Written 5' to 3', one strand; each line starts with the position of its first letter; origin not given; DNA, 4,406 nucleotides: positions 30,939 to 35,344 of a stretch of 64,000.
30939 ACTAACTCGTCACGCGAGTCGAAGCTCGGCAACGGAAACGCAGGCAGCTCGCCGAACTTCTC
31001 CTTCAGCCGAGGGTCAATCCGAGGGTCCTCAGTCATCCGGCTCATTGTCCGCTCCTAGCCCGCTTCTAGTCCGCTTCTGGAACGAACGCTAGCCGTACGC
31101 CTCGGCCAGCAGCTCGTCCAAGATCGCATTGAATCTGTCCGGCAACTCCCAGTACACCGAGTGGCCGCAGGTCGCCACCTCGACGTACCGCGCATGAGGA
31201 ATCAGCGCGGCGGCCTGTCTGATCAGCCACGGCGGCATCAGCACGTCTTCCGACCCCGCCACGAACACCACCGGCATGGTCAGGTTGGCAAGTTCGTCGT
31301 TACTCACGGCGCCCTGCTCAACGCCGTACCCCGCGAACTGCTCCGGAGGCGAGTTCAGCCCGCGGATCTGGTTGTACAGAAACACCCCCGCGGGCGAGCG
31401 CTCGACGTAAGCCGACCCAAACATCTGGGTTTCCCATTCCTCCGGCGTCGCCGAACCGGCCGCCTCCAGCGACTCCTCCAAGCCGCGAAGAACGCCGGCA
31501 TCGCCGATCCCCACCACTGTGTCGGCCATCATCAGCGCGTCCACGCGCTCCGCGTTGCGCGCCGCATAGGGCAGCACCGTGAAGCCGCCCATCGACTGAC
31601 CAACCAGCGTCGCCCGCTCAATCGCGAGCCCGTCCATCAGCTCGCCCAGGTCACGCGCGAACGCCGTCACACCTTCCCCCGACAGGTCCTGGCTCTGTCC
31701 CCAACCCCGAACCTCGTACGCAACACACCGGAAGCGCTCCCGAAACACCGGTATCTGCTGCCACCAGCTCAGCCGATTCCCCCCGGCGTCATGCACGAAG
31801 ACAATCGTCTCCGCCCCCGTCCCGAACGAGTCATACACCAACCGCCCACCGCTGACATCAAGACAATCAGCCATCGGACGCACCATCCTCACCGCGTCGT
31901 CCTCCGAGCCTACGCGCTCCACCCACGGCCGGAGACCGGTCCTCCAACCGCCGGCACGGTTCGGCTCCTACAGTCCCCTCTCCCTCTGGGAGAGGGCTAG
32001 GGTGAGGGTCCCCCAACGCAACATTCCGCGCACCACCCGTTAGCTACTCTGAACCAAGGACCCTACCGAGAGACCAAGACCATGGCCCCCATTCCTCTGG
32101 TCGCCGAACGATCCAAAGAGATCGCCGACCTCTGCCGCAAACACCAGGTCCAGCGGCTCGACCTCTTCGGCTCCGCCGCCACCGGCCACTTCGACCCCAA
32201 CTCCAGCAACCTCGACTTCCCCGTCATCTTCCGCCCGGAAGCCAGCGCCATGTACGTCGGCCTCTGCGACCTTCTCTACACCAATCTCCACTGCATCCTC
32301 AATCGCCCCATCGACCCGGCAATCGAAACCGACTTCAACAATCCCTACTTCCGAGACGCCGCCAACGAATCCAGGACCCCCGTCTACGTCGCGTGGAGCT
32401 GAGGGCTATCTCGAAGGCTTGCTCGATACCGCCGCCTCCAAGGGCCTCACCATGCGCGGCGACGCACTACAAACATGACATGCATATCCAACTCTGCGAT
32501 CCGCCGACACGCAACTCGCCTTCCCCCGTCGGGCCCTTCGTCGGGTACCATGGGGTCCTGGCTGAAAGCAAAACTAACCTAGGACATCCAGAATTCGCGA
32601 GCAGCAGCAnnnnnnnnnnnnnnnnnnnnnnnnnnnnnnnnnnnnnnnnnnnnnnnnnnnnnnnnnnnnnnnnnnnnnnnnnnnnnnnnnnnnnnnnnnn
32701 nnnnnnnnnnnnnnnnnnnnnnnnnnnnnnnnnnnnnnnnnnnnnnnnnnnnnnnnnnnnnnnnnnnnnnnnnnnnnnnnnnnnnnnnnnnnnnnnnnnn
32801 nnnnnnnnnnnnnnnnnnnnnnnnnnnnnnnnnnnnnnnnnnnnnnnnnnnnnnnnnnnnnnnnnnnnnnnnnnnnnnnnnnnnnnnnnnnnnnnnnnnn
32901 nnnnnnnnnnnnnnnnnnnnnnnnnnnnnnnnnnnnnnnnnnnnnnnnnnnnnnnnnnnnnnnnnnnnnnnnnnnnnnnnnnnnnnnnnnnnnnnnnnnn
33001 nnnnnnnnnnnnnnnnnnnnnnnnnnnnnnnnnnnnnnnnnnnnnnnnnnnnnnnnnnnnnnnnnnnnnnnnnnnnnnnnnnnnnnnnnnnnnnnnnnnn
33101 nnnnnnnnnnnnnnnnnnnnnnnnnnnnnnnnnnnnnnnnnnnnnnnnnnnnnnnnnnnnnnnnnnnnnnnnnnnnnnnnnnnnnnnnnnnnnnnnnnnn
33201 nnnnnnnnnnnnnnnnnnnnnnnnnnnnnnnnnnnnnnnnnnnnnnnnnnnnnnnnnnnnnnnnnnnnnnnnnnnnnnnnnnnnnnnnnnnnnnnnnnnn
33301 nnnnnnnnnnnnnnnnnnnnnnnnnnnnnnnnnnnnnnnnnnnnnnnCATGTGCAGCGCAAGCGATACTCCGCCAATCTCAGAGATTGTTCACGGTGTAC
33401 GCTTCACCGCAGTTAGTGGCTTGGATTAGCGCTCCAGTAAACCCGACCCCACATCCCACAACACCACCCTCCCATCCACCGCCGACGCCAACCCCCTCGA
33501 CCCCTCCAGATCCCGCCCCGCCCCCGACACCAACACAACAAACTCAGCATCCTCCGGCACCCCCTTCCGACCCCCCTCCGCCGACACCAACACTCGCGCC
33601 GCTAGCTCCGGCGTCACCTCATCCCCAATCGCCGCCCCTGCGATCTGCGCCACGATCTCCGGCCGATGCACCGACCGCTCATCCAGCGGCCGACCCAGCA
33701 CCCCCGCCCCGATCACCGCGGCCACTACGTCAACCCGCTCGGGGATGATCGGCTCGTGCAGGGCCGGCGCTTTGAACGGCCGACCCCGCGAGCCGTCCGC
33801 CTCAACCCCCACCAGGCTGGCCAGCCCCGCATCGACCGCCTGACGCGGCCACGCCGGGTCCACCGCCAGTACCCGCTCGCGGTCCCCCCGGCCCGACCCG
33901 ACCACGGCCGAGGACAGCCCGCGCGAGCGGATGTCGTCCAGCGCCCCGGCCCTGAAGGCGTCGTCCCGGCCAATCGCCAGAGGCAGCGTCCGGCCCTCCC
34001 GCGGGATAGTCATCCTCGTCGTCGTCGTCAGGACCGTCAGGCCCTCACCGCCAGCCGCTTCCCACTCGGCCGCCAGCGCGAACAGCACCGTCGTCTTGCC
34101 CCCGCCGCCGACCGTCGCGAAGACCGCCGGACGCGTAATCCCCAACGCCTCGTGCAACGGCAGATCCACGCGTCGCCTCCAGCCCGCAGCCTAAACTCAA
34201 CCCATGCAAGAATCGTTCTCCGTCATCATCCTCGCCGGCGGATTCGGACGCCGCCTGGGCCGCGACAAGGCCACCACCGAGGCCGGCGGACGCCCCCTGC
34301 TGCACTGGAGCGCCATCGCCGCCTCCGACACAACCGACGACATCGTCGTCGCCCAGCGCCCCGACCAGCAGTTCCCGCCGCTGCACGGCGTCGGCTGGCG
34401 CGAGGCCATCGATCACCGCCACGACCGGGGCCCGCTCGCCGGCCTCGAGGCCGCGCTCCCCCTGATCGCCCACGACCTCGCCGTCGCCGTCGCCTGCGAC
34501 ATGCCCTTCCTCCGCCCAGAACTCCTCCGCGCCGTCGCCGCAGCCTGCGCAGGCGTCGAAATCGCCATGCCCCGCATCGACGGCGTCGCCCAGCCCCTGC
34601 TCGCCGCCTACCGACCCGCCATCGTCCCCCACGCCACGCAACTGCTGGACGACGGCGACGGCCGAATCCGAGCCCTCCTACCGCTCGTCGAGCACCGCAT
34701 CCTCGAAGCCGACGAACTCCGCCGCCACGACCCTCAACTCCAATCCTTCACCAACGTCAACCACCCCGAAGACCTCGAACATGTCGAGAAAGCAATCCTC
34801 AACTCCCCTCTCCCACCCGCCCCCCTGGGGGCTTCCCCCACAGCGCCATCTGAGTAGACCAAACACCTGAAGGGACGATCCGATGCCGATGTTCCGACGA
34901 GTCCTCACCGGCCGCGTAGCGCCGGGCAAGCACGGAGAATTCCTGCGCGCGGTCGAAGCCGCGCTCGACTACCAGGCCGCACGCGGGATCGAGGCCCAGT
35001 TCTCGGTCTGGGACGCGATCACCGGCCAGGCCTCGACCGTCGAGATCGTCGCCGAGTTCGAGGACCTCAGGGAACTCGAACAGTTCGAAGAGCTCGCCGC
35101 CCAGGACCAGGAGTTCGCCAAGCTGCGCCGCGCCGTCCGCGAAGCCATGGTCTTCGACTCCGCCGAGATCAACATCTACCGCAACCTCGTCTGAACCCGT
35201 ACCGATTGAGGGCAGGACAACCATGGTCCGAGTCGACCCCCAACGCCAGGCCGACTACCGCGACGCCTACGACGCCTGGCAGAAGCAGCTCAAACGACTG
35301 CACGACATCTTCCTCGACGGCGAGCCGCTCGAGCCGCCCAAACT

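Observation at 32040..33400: Low-GC islet: MntA-like minimal nucleotidyltransferase followed by a TIR-domain protein, with no HepT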

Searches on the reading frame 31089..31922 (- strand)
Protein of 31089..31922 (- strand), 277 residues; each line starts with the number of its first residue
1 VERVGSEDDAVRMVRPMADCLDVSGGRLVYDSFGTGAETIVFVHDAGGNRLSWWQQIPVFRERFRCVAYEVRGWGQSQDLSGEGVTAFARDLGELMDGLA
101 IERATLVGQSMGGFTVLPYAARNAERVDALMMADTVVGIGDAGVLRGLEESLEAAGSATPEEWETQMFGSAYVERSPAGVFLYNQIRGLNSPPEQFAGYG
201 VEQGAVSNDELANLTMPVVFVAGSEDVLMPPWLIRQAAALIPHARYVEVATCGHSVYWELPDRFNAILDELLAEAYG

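Call 65: search_protein_families(library=pfam, proteins=[window:31089-31922:-], max_evalue=0.01)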
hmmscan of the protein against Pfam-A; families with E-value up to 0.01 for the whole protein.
window:31089-31922:- (277 aa): 4 families
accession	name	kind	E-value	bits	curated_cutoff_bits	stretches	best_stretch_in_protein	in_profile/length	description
PF00561.26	Abhydrolase_1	-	5.8e-27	95.4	25.8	1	39-259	2-243/245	alpha/beta hydrolase fold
PF12697.13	Abhydrolase_6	-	1e-18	69.3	26.3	1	40-266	1-216/217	Alpha/beta hydrolase family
PF12146.15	Hydrolase_4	-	2.4e-11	43.8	27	1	63-257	31-235/239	Serine aminopeptidase, S33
PF20091.5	Abhydrolase_10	-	0.0027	17.2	23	1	74-259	142-278/429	Alpha/beta hydrolase domain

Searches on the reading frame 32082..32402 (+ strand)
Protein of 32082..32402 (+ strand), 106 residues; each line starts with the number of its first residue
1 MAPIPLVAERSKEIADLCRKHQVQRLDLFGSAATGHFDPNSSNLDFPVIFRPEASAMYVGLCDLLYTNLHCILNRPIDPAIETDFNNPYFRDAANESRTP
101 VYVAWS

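Call 3: search_protein_families(library=pfam, proteins=[window:32082-32402:+], max_evalue=1)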
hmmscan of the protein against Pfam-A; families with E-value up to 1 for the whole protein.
window:32082-32402:+ (106 aa): 2 families
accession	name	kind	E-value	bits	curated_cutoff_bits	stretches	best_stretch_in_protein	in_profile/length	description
PF01909.29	NTP_transf_2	-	5.6e-06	27.1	21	1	16-96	7-88/93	Nucleotidyltransferase domain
PF18765.7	Polbeta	-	0.00021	21.9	26.9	1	12-78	1-65/93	Polymerase beta, Nucleotidyltransferase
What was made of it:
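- On Type VII TA system (MntA/HepT): NTP_transf_2 scores 27.1 bits against a cut-off of 21 (call 3).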

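Call 4: search_protein_families(library=padloc, proteins=[window:32082-32402:+], max_evalue=1)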
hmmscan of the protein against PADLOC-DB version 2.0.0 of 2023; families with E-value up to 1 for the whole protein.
window:32082-32402:+ (106 aa): 6 families
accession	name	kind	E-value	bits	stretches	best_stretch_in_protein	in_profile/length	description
PDLC04905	PDC-S09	-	1.8e-22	77.6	1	6-104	4-101/101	-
PDLC04902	PDC-S09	-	1.3e-11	42.7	1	6-100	4-94/97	-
PDLC04904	PDC-S09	-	2.1e-09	35.5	1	6-94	8-91/104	-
PDLC04906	PDC-S09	-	3.5e-07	28.5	1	12-92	13-89/98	-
PDLC04903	PDC-S09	-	0.029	12.7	1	19-54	22-56/108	-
PDLC04907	PDC-S09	-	0.032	12.3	1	17-56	21-59/114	-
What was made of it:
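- On CBASS / Pycsar: The NTase is a 106-aa MNT that matches only PDC-S09 models in PADLOC (call 4).
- Checked: The NTase matches Pfam NTP_transf_2 (27.1 bits, cut-off 21) and PADLOC PDC-S09 (E 1.8e-22) (calls 3, 4).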

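Call 5: search_protein_families(library=ncbifam, proteins=[window:32082-32402:+], max_evalue=1)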
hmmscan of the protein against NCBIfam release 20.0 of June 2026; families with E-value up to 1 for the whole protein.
window:32082-32402:+ (106 aa): 1 family
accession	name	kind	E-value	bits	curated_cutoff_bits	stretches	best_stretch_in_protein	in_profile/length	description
NF047752.1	MntA_antitoxin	equivalog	0.0012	18.7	60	1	20-78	4-58/106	type VII toxin-antitoxin system MntA family adenylyltransferase antitoxin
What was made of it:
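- On Type VII TA system (MntA/HepT): 18.7 bits against a cut-off of 60 (call 5).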

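Call 12: find_homologous_proteins(query=window:32082-32402:+)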
Query window:32082-32402:+ (106 aa): 86 proteins with E <= 0.001 among 87 candidates.
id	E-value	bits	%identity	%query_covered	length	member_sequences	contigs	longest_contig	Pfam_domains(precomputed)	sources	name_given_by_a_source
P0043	7.5e-67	240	100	100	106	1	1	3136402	PF01909.30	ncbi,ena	-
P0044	3.5e-42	161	74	98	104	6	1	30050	PF18765.8,PF01909.30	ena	-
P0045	4.3e-40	154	71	98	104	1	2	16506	PF18765.8,PF01909.30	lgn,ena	-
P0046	2.3e-39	152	69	98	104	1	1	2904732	PF18765.8,PF01909.30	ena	-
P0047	2.6e-39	152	68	98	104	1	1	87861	PF18765.8,PF01909.30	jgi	-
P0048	3.8e-38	148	66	98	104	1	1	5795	PF18765.8,PF01909.30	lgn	-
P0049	6.9e-38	147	68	100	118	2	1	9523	PF18765.8,PF01909.30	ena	-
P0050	9.2e-38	147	67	98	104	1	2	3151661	PF18765.8,PF01909.30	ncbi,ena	-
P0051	9.7e-38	147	68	97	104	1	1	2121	PF18765.8,PF01909.30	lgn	-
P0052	2.2e-37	145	67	98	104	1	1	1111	PF18765.8,PF01909.30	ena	-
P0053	4.6e-37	144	65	98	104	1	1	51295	PF18765.8,PF01909.30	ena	-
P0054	8.6e-37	144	68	95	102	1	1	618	PF18765.8,PF01909.30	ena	-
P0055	2.0e-36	142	67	97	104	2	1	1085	PF18765.8,PF01909.30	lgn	-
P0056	2.4e-36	142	68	95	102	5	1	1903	PF18765.8,PF01909.30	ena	-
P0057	2.8e-36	142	67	94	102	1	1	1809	PF18765.8,PF01909.30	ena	-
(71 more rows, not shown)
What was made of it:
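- On Type VII TA system (MntA/HepT): There are 85 homologues at 35-74% identity (call 12).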

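Call 18: find_encoding_contigs(protein=P0044, flank=4000, max_places=3)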
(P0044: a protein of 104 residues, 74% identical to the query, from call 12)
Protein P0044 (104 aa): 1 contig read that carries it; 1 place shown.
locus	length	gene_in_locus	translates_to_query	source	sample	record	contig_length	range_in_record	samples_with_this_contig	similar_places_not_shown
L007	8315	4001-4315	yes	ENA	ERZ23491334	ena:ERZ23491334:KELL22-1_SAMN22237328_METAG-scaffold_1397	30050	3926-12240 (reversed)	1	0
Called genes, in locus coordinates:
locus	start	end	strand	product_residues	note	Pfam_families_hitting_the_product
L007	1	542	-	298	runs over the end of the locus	PF05721:PhyH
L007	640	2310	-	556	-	PF00083:Sugar_tr, PF06609:TRI12 (weak), PF07690:MFS_1, PF12832:MFS_1_like (faint)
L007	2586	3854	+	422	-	PF02515:CoA_transf_3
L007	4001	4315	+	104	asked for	PF01909:NTP_transf_2, PF18765:Polbeta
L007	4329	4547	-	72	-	-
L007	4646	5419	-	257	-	PF19842:YqeC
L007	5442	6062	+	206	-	PF12804:NTP_transf_3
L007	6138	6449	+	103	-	-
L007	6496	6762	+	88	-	-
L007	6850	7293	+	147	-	-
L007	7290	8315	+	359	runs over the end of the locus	PF00155:Aminotran_1_2, PF01212:Beta_elim_lyase, PF01041:DegT_DnrJ_EryC1 (faint)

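Call 19: find_encoding_contigs(protein=P0046, flank=4000, max_places=3)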
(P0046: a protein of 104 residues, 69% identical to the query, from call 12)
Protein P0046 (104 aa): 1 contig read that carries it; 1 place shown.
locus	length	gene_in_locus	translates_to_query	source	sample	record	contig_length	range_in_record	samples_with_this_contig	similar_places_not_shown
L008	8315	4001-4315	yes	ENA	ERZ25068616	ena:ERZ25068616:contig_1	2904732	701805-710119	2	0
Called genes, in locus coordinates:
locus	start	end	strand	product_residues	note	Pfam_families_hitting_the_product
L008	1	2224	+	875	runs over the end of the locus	PF04851:ResIII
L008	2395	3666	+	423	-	PF02515:CoA_transf_3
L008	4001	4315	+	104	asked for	PF01909:NTP_transf_2, PF18765:Polbeta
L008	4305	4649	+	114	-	PF01934:HepT-like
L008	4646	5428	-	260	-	PF19842:YqeC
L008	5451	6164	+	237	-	PF12804:NTP_transf_3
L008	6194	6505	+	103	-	-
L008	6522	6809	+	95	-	-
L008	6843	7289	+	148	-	-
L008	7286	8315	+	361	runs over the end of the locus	PF00155:Aminotran_1_2, PF01212:Beta_elim_lyase, PF01041:DegT_DnrJ_EryC1 (faint)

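Call 20: find_encoding_contigs(protein=P0050, flank=4000, max_places=3)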
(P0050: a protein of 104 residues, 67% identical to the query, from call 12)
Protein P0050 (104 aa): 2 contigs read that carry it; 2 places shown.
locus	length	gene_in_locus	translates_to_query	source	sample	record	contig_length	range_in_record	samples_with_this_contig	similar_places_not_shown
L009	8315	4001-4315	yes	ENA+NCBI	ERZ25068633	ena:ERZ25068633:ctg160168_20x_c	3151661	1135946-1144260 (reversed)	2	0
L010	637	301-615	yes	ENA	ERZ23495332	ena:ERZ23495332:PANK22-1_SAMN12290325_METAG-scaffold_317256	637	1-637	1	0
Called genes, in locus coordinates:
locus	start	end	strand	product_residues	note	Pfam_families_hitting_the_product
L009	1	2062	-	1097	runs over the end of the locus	PF02811:PHP, PF07733:DNA_pol3_alpha, PF17657:DNA_pol3_finger, PF14579:HHH_6, PF01336:tRNA_anti-codon (weak)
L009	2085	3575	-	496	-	PF00817:IMS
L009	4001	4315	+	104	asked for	PF01909:NTP_transf_2, PF18765:Polbeta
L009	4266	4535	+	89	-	PF01934:HepT-like (weak)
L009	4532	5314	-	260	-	PF19842:YqeC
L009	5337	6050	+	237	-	PF12804:NTP_transf_3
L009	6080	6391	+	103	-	-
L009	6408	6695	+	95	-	-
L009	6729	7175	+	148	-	-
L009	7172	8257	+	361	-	PF00155:Aminotran_1_2, PF01212:Beta_elim_lyase, PF01041:DegT_DnrJ_EryC1 (faint)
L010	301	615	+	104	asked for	PF01909:NTP_transf_2, PF18765:Polbeta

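Call 38: search_protein_families(library=pfam, proteins=[L008:4305-4649:+], max_evalue=0.01)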
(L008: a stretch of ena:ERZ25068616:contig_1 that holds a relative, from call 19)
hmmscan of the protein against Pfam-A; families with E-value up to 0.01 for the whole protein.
L008:4305-4649:+ (114 aa): 1 family
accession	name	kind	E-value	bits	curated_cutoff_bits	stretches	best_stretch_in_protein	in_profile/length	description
PF01934.22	HepT-like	-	6.5e-14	52.1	23.5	1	12-108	1-119/120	Ribonuclease HepT-like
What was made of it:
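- On Type VII TA system (MntA/HepT): The syntenic locus L008 has the intact gene (calls 19, 38).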

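Call 41: search_protein_families(library=padloc, proteins=[L008:4305-4649:+, L008:4001-4315:+], max_evalue=0.001)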
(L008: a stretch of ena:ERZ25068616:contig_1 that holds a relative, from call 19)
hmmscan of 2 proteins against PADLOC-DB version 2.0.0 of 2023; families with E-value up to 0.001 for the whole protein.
L008:4305-4649:+ (114 aa): 0 families

L008:4001-4315:+ (104 aa): 5 families
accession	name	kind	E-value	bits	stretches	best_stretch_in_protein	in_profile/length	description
PDLC04905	PDC-S09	-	5.7e-32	108.1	1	3-103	1-100/101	-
PDLC04902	PDC-S09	-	1.2e-18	65.2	1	3-100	1-94/97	-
PDLC04904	PDC-S09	-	3.6e-16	57.2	1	5-96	7-94/104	-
PDLC04906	PDC-S09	-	1.5e-14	52.2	1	12-96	13-93/98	-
PDLC04903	PDC-S09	-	4.8e-05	21.6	1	11-53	15-55/108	-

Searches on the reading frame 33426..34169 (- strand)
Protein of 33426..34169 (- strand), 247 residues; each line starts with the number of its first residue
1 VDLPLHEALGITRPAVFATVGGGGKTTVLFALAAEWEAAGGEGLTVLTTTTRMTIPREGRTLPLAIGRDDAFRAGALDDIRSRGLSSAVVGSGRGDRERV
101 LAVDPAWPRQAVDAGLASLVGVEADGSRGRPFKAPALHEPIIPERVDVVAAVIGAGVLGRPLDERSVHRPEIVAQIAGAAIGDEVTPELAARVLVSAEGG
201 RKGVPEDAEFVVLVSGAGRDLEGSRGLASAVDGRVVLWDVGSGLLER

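Call 65: search_protein_families(library=pfam, proteins=[window:33426-34169:-], max_evalue=0.01)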
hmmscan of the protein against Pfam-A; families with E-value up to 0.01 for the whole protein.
window:33426-34169:- (247 aa): 1 family
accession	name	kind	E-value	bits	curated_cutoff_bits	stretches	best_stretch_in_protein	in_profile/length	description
PF19842.5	YqeC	-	4.3e-31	108.5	27.6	1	18-171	2-145/145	YqeC protein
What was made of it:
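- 33426..34169 (-): yqeC-family gene. It is the conserved right-hand flank that anchors the synteny and is not part of the system. Pfam YqeC 108.5 bits (call 65).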

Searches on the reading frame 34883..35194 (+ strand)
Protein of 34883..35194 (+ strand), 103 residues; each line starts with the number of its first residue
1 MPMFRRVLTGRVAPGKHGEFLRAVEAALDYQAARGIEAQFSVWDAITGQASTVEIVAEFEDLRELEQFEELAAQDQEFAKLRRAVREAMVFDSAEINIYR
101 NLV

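Call 65: search_protein_families(library=pfam, proteins=[window:34883-35194:+], max_evalue=0.01)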
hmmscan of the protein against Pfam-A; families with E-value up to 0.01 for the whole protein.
window:34883-35194:+ (103 aa): 1 family
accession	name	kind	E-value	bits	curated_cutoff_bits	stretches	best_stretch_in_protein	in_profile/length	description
PF07978.19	NIPSNAP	-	0.00058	20.5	22.3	1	11-87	7-84/102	NIPSNAP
